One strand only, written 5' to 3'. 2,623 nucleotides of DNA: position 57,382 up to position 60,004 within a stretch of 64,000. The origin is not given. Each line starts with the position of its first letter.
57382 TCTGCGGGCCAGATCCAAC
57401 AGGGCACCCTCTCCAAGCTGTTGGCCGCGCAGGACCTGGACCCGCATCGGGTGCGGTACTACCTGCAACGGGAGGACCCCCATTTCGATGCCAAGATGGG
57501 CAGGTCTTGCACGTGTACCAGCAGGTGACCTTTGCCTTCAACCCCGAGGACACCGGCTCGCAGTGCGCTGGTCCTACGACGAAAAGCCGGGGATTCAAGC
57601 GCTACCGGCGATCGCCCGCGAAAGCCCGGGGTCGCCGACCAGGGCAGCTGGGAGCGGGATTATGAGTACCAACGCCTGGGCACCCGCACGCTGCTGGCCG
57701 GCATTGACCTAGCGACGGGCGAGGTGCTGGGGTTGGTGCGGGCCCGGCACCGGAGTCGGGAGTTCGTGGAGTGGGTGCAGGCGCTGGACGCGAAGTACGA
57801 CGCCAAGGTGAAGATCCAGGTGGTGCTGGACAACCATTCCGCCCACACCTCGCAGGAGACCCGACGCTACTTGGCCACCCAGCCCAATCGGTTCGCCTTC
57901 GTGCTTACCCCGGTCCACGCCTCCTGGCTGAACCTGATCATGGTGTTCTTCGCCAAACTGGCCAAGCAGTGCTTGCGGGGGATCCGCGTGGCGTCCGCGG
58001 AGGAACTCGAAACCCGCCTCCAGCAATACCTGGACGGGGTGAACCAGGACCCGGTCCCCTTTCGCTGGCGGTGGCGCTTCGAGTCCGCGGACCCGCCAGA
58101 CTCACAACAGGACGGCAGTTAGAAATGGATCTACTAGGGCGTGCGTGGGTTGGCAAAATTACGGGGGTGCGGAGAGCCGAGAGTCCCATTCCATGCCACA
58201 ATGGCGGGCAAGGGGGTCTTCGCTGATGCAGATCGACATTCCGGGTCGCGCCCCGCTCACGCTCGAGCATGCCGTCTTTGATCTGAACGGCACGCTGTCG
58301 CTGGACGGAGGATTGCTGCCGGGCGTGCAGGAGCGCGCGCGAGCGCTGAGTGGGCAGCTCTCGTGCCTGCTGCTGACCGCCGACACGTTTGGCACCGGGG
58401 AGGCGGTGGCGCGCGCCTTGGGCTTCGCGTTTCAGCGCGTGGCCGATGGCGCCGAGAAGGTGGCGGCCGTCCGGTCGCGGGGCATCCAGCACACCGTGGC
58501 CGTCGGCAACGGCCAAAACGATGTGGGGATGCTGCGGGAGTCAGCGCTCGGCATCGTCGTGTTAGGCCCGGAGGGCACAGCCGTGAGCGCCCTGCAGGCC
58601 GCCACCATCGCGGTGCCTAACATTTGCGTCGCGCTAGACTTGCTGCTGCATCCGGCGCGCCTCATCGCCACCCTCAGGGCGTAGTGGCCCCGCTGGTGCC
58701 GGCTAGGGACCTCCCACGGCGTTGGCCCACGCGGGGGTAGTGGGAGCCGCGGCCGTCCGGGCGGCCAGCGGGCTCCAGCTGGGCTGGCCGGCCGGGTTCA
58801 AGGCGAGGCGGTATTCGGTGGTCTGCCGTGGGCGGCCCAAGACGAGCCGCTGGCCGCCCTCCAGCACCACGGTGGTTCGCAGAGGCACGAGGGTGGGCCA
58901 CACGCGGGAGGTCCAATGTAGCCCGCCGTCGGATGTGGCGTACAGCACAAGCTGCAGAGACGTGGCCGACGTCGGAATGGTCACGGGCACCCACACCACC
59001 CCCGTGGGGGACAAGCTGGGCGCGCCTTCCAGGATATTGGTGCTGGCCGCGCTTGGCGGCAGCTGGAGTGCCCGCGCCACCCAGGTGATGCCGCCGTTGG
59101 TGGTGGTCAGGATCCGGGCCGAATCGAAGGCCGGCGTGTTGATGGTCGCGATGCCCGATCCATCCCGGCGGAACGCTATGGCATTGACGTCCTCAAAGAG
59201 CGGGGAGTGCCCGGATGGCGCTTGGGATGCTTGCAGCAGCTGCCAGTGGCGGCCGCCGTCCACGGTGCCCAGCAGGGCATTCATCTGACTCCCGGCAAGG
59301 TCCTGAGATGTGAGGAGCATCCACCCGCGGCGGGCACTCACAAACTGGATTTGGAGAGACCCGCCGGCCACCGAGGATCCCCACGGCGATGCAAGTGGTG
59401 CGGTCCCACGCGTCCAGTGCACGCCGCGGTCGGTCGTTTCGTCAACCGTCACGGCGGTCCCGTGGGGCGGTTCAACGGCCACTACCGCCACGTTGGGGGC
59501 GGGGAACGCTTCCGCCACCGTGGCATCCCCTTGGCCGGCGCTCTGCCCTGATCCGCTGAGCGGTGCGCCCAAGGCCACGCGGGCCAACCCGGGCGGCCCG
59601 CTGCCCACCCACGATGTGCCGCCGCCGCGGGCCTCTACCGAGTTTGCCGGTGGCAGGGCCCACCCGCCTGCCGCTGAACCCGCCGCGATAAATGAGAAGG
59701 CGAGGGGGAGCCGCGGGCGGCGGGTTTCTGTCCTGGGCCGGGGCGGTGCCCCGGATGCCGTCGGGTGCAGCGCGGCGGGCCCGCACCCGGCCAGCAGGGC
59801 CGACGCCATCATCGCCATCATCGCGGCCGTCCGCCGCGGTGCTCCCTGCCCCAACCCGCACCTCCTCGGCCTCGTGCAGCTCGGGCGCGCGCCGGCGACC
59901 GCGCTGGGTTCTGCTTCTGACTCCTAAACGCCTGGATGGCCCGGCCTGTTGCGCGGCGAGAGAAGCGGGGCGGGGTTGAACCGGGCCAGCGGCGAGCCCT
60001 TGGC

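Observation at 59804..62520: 347-bp gap-free direct repeats (about 95% identical) bracket a 2,023-bp cassette and generate chimeric gene ends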

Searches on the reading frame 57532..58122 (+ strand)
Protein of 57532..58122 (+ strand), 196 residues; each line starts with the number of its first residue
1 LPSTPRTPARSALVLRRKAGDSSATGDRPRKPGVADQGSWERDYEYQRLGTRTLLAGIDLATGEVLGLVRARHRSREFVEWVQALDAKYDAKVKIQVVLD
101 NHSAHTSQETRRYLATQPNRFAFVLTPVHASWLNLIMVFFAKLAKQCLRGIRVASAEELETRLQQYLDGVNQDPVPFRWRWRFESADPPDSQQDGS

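Call 72: search_protein_families(library=ncbifam, max_evalue=0.01, proteins=[window:57532-58122:+])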
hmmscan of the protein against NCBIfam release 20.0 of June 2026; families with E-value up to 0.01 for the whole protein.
window:57532-58122:+ (196 aa): 1 family
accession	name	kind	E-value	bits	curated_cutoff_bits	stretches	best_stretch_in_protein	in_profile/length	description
NF033545.0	transpos_IS630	equivalog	1.1e-29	103.8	100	1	28-170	160-298/299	IS630 family transposase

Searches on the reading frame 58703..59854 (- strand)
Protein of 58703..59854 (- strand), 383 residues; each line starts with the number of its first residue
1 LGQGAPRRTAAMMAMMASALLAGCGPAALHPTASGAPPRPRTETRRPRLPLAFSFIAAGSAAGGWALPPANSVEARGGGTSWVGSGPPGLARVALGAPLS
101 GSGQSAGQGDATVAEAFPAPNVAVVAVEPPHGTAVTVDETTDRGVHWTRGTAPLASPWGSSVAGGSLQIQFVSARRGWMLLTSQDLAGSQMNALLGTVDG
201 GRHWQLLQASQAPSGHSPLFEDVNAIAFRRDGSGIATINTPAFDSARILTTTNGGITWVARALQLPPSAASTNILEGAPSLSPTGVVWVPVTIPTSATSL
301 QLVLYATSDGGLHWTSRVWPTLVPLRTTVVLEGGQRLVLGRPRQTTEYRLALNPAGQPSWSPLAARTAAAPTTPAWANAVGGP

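Call 6: search_protein_families(library=pfam, max_evalue=0.1, proteins=[window:58703-59854:-])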
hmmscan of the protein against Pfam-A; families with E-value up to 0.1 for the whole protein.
window:58703-59854:- (383 aa): 4 families
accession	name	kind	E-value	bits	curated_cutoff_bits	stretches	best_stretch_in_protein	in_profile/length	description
PF13088.12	BNR_2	-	1.2e-05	25.2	31.4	1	247-329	83-167/277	BNR repeat-like domain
PF15902.12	Sortilin-Vps10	-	0.00079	18.8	33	0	140-210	50-115/446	Sortilin, neurotensin receptor 3,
PF14870.12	PSII_BNR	-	0.0022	17.7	27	1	167-322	21-145/303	Photosynthesis system II assembly factor YCF48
PF02012.26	BNR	-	0.052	14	27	0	250-258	2-10/12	BNR/Asp-box repeat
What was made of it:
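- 58703..59854 (-): Intact lipoprotein gene (383 aa). It has the signal peptide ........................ with an LAGC lipobox, and a BNR/Ycf48-like beta-propeller. Weak Pfam hits to BNR_2 and PSII_BNR (call 6).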

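Call 8: find_related_loci(query=window:58703-59854:-, collection=genome_contigs, flank=10000)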
Query window:58703-59854:- (383 aa) in genome_contigs; peptide patterns used: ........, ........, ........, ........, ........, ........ (x = any residue, [..] = any of these).
528 stretches matched a pattern; 19 encode a relative of the query (tblastn E <= 1e-3); 19 distinct loci.
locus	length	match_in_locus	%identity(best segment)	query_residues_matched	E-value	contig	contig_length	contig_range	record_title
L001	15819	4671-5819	67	1-383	3e-156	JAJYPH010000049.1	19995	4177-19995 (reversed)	MAG: Bacillota bacterium isolate DS3.bin47 NODE_2629_length_19995_cov_2.581035, whole genome shotgun sequence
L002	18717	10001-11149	70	1-383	5e-164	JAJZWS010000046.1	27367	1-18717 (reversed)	MAG: Bacillota bacterium isolate TL1-2.bin2 NODE_1739_length_27367_cov_9.17919, whole genome shotgun sequence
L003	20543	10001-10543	27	137-322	3e-6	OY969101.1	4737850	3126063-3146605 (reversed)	MAG: uncultured Actinomycetota bacterium isolate MFD04212.bin.c.6 genome assembly, chromosome: 1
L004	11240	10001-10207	40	194-269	3e-6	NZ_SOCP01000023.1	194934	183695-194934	Actinophytocola oryzae strain DSM 45499 Ga0181036_123, whole genome shotgun sequence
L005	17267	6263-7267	24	1-371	1e-8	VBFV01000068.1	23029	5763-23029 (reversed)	MAG: Chloroflexi bacterium isolate CF_61 14_0929_05_30cm_scaffold_1311, whole genome shotgun sequence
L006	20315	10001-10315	29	194-314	5e-6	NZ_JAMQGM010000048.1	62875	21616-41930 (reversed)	Streptomyces meridianus strain MTZ3.1 contig_48, whole genome shotgun sequence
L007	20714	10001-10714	30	137-314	2e-6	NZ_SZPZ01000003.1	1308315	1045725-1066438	Kribbella jiaozuonensis strain NEAU-THZ27 Scaffold3, whole genome shotgun sequence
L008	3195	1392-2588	30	78-321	1e-5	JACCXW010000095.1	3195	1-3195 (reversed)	MAG: Geodermatophilaceae bacterium isolate MGR_bin188 SD2897-2912_k127_6557068, whole genome shotgun sequence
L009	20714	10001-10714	29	137-314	1e-5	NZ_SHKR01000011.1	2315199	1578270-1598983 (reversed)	Kribbella rubisoli strain VKM Ac-2540 Ga0310563_101, whole genome shotgun sequence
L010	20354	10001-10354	28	183-314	2e-5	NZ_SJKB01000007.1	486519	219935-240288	Kribbella pittospori strain NRRL B-24813 NODE_7_length_486519_cov_17.6021_ID_4272, whole genome shotgun sequence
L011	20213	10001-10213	36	183-258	2e-5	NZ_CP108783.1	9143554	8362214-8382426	Kribbella sp. NBC_00889 chromosome, complete genome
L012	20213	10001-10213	36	183-258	3e-5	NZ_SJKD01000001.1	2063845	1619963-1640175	Kribbella capetownensis strain YM53 NODE_1_length_2063845_cov_15.3322_ID_2045, whole genome shotgun sequence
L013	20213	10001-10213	42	183-258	3e-5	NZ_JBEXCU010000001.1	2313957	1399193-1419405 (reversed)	Kribbella sp. NPDC005582 NPDC005582_288_C4.ctg-0001, whole genome shotgun sequence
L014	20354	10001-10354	28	183-314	3e-5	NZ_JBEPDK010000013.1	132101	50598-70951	Kribbella sp. NPDC000426 NPDC000426_44_A12.ctg-0013, whole genome shotgun sequence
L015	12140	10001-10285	32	167-281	1e-5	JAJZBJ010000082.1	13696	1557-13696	MAG: Bacillota bacterium isolate HSP2.bin29 NODE_2987_length_13696_cov_2.272459, whole genome shotgun sequence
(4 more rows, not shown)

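Call 39: find_related_loci(query=window:58703-59854:-, collection=metagenome_contigs, flank=4000)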
Query window:58703-59854:- (383 aa) in metagenome_contigs; peptide patterns used: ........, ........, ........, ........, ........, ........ (x = any residue, [..] = any of these).
600 stretches matched a pattern (row limit reached: there are more); 12 encode a relative of the query (tblastn E <= 1e-3); 12 distinct loci.
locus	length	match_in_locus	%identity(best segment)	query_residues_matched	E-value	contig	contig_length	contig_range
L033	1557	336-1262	27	20-320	4e-9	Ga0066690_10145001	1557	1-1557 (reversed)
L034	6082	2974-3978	24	1-371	7e-9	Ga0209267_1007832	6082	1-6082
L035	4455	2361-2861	28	137-322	9e-8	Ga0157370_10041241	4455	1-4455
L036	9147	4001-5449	28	111-332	2e-7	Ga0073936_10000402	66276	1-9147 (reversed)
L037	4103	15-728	31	137-321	2e-7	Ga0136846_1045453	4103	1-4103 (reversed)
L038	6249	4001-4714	32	137-321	6e-7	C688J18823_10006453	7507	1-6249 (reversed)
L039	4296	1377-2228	27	132-372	6e-7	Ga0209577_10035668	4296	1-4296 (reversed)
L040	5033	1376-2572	30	78-321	2e-6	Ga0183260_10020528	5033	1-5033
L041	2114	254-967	36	137-258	5e-6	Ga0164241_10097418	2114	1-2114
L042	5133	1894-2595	25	117-330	9e-6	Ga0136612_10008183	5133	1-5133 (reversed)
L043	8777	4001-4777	29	125-314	2e-5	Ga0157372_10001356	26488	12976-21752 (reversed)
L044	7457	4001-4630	27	132-348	2e-5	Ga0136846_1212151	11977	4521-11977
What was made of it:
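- Tried and rejected: A lipoprotein search of JGI metagenomes found only relatives at 36% identity or less (call 39).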

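Call 40: find_homologous_proteins(query=window:58703-59854:-, max_evalue=1e-40)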
Query window:58703-59854:- (383 aa): 8 proteins with E <= 1e-40 among 8000 candidates.
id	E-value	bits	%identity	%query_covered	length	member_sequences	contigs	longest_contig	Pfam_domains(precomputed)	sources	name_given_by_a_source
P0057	2.1e-235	799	100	97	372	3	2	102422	PF13088.13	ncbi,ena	-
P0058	2.9e-159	548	70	100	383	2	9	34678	PF15902.13,PF13088.13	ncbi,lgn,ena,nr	ncbi:MAG: hypothetical protein M0Z54_02930 [Thermaerobacter sp.]|nr:hypothetical protein [Thermaerob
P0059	7.7e-151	521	68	97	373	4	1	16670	PF13088.13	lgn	-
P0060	6.4e-149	514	67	99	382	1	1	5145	PF15902.13,PF13088.13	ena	-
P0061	4.7e-117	409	65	78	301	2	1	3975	-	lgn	-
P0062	9.1e-105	369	52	92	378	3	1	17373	PF15902.13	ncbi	-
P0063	1.5e-101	358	50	94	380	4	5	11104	PF14870.13,PF02012.27,PF15902.13,PF13088.13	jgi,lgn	-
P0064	2.8e-50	190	39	90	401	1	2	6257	PF14870.13,PF02012.27,PF15902.13,PF13088.13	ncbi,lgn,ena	-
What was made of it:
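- Tried and rejected: A protein search found nothing between 100% and 70% identity (call 40).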

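Call 41: list_cluster_members(proteins=[P0057, P0058])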
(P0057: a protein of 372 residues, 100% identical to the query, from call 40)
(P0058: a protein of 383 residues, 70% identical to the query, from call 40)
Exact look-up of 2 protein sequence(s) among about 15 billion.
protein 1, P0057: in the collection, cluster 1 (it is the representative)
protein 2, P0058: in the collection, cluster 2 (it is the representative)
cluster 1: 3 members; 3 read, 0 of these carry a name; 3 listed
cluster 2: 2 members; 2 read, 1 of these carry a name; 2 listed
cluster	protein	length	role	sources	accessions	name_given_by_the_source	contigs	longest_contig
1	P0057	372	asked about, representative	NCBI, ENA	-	-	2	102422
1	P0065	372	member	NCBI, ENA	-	-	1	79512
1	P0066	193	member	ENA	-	-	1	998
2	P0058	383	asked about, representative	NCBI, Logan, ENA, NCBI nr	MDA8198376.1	MAG: hypothetical protein M0Z54_02930 [Thermaerobacter sp.] | hypothetical protein [Thermaerobacter sp.]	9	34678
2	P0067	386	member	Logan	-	-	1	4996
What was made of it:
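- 58703..59854 (-): Orthologues at 67-70% identity cover residues 1-383 in L001 and L002 (call 8) and in a Thermaerobacter sp. MAG (calls 40, 41).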

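Call 42: find_encoding_contigs(protein=P0065, flank=5000, max_places=4)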
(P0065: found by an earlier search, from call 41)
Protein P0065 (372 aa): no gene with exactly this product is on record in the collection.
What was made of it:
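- Tried and rejected: P0065 could not be looked up (call 42).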

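Call 47: search_protein_families(library=pfam, max_evalue=0.01, proteins=[L029:3590-4744:+, L029:4741-7464:+, L029:7524-8594:+, L029:8612-9580:+, L029:9590-10057:+, L029:10143-10688:+, L029:10809-11708:+, L029:1739-2026:+])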
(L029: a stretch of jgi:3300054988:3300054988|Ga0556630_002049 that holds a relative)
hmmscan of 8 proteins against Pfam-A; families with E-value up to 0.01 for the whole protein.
L029:3590-4744:+ (384 aa): 3 families
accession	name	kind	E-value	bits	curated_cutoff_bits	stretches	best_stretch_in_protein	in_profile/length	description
PF19587.5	DUF6094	-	7.2e-24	84.6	22.8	1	25-195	128-305/344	Uncharacterised methyltransferase family (DUF6094)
PF05175.20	MTS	-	0.0044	17.1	23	1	55-153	33-140/170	Methyltransferase small domain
PF20242.3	Emfourin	-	0.0051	17.6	27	0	65-104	46-85/91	Emfourin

L029:4741-7464:+ (907 aa): 4 families
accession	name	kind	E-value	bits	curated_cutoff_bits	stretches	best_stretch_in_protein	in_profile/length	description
PF00271.37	Helicase_C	-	2.1e-05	25.1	23.5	1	684-792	5-110/110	Helicase conserved C-terminal domain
PF00176.29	SNF2-rel_dom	-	5.4e-05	22.9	24.9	1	288-349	21-86/290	SNF2-related domain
PF13191.12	AAA_16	-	0.00069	20.6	32.6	1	277-366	12-110/167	AAA ATPase domain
PF04851.21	ResIII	-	0.0031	17.9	22.5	0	266-342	4-80/164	Type III restriction enzyme, res subunit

L029:7524-8594:+ (356 aa): 1 family
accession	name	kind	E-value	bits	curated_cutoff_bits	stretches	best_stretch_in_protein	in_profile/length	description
PF02090.21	SPAM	-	0.0068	16.8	35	0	241-284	57-100/142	Salmonella surface presentation of antigen gene type M protein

L029:8612-9580:+ (322 aa): 4 families
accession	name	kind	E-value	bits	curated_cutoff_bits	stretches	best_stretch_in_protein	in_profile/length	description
PF13479.12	AAA_24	-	9.2e-24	84.8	27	1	15-201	3-184/195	AAA domain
PF13401.12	AAA_22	-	0.00056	20.7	27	1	19-96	10-95/130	AAA domain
PF00154.27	RecA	-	0.002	18.1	27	1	17-94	55-139/262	recA bacterial DNA recombination protein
PF00004.35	AAA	-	0.0058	17.5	21.2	0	19-58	3-41/131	ATPase family associated with various cellular activities (AAA)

L029:9590-10057:+ (155 aa): 0 families

L029:10143-10688:+ (181 aa): 0 families

L029:10809-11708:+ (299 aa): 1 family
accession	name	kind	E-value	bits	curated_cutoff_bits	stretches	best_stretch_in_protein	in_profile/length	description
PF12965.13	DUF3854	-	0.00026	21.3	23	1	207-283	13-104/130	Domain of unknown function (DUF3854)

L029:1739-2026:+ (95 aa): 0 families

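Call 48: search_protein_families(library=padloc, max_evalue=0.01, proteins=[L029:2274-3053:+, L030:912-1397:+, L029:3590-4744:+, L029:4741-7464:+])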
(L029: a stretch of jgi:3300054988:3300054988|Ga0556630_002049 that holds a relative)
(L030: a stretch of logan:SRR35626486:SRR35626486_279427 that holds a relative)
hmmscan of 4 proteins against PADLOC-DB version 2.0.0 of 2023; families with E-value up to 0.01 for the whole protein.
L029:2274-3053:+ (259 aa): 0 families

L030:912-1397:+ (161 aa): 0 families

L029:3590-4744:+ (384 aa): 11 families
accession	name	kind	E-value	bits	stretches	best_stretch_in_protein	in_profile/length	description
PDLC04134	mad2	-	7.2e-15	52.8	1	31-179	269-426/492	mads_2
PDLC03258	MTase_II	-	4.3e-07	27.4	1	29-126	19-117/366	Type II methyltransferase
PDLC03293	MTase_II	-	8.7e-06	22.8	1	26-122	10-107/427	Type II methyltransferase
PDLC03267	MTase_II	-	4.4e-05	20.6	1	33-121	14-116/539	Type II methyltransferase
PDLC03602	REase_MTase_IIG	-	0.00028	17.7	0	102-158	420-478/637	Type IIG restriction enzyme-methyltransferase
PDLC03228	MTase_II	-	0.00067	17.6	1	49-101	160-212/227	Type II methyltransferase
PDLC03248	MTase_II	-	0.0023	14.8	1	30-121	7-95/521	Type II methyltransferase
PDLC03719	oMTase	-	0.0024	14.9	1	30-126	23-127/387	orphan methyltransferase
PDLC03357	MTase_II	-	0.0035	13.8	0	31-68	119-156/620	Type II methyltransferase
PDLC03021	MTase_I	-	0.0046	13.8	0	110-157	271-330/491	Type I methyltransferase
PDLC03218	MTase_II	-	0.0074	12.9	0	124-160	402-438/532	Type II methyltransferase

L029:4741-7464:+ (907 aa): 11 families
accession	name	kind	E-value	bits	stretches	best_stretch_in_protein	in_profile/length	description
PDLC02500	BrxHI|BrxHII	-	1.2e-06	25.4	0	274-338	96-159/933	BrxHI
PDLC02842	DpdE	-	1.3e-06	24.4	1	697-802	1026-1126/1176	DpdE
PDLC00631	ZorD1|ZorD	-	1.9e-05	20.7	0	714-800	790-877/1071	"SWI2/SNF2 helicase, Mrr-like nuclease"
PDLC02623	DrmD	-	2.6e-05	20.2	1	288-347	122-180/1040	DrmD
PDLC02850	DpdE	-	9.3e-05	18.4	1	684-828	1102-1244/1282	DpdE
PDLC00632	ZorD1|ZorD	-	0.00017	17.6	0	288-354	620-685/1101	"SWI2/SNF2 helicase, Mrr-like nuclease"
PDLC00633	ZorD1|ZorD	-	0.00029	17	1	684-801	738-852/908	"SWI2/SNF2 helicase, Mrr-like nuclease"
PDLC00628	ZorD1|ZorD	-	0.0047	12.6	1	685-799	826-939/1171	"SWI2/SNF2 helicase, Mrr-like nuclease"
PDLC02843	DpdE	-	0.0052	12.7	1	290-337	181-226/1091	DpdE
PDLC00634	ZorD1|ZorD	-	0.0088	11.7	0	264-338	493-569/1208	"SWI2/SNF2 helicase, Mrr-like nuclease"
PDLC00659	HmaA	-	0.0091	11.8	0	758-862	577-679/1176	SNF2 helicase / DEAD-box helicase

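Call 72: search_protein_families(library=ncbifam, max_evalue=0.01, proteins=[window:58703-59854:-])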
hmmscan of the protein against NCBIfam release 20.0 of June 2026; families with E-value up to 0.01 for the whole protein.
window:58703-59854:- (383 aa): 1 family
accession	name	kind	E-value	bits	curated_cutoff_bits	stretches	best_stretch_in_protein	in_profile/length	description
NF010237.0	PRK13684.1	equivalog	0.0091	15.1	326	0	167-317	49-167/334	photosynthesis system II assembly factor Ycf48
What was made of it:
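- On Type II toxin-antitoxin pair (VapBC-like): The partner is 259 aa with no Pfam, NCBIfam or PADLOC match (calls 6, 48, 72).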
